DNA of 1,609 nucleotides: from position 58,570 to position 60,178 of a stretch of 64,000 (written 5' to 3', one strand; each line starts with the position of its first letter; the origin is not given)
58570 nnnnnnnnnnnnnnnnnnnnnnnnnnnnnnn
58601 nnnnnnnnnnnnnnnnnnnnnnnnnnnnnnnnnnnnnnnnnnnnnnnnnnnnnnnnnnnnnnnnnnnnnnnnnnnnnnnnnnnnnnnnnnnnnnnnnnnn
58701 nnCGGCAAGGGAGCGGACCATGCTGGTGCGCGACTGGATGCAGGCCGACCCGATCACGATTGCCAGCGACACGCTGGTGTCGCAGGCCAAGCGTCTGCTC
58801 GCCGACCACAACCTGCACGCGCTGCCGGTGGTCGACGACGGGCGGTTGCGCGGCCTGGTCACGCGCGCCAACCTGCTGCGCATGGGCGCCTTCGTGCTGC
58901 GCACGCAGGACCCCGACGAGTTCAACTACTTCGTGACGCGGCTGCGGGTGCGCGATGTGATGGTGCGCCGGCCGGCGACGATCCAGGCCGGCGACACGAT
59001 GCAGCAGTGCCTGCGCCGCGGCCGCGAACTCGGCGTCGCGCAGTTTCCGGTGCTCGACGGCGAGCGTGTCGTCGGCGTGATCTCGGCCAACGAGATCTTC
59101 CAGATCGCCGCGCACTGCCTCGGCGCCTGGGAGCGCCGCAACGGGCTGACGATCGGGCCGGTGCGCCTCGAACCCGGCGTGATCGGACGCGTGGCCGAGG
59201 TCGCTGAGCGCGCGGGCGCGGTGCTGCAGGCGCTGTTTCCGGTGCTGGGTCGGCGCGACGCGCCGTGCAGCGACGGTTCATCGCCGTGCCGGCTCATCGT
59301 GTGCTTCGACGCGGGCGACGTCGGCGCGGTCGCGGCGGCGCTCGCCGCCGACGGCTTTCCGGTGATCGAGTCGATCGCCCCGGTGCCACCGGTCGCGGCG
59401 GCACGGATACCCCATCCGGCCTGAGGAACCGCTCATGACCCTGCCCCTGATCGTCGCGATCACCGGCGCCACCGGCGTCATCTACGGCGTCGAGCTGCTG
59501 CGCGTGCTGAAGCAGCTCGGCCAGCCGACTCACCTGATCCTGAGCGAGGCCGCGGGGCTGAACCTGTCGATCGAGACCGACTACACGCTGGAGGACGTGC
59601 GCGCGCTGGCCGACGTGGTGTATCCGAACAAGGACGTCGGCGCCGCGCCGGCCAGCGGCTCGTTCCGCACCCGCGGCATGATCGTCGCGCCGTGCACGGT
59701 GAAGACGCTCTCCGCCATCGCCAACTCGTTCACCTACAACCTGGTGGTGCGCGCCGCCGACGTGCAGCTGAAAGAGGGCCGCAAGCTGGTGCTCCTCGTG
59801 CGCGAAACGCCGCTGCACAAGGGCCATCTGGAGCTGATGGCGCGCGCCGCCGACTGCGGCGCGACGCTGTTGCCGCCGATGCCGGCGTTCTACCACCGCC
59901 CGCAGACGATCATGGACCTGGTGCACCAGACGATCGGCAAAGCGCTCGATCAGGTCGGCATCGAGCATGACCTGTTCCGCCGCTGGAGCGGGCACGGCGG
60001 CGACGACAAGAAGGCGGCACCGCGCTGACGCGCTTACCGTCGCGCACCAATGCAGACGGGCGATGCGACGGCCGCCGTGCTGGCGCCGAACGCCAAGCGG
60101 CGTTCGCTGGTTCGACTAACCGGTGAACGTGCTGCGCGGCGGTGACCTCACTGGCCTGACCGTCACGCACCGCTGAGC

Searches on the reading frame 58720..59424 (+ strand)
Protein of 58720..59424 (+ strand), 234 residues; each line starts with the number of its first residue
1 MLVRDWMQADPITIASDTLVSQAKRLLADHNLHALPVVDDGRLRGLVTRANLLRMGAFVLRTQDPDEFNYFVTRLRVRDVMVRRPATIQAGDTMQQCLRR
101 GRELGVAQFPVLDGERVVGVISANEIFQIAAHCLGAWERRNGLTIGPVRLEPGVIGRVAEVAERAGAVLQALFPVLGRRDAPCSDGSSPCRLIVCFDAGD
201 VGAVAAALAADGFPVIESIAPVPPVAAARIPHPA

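Call 88: search_protein_families(library=pfam, proteins=[window:58720-59424:+], max_evalue=0.00001)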
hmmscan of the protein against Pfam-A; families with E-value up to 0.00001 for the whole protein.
window:58720-59424:+ (234 aa): 1 family
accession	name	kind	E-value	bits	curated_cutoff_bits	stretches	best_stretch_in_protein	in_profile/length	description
PF00571.33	CBS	-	1.7e-22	79.9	24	2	3-54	1-53/57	CBS domain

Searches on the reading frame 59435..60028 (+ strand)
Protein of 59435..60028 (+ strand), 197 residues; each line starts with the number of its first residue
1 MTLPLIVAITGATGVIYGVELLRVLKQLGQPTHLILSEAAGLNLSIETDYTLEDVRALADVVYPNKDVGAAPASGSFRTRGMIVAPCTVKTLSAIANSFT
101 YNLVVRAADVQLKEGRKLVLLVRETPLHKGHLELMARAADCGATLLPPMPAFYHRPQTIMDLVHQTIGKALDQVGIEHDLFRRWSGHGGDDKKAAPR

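Call 88: search_protein_families(library=pfam, proteins=[window:59435-60028:+], max_evalue=0.00001)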
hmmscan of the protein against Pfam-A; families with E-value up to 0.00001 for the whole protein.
window:59435-60028:+ (197 aa): 1 family
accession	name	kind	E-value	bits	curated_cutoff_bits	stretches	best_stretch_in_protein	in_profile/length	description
PF02441.25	Flavoprotein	-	6.8e-39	133.5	22.7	1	5-172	3-160/162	Flavoprotein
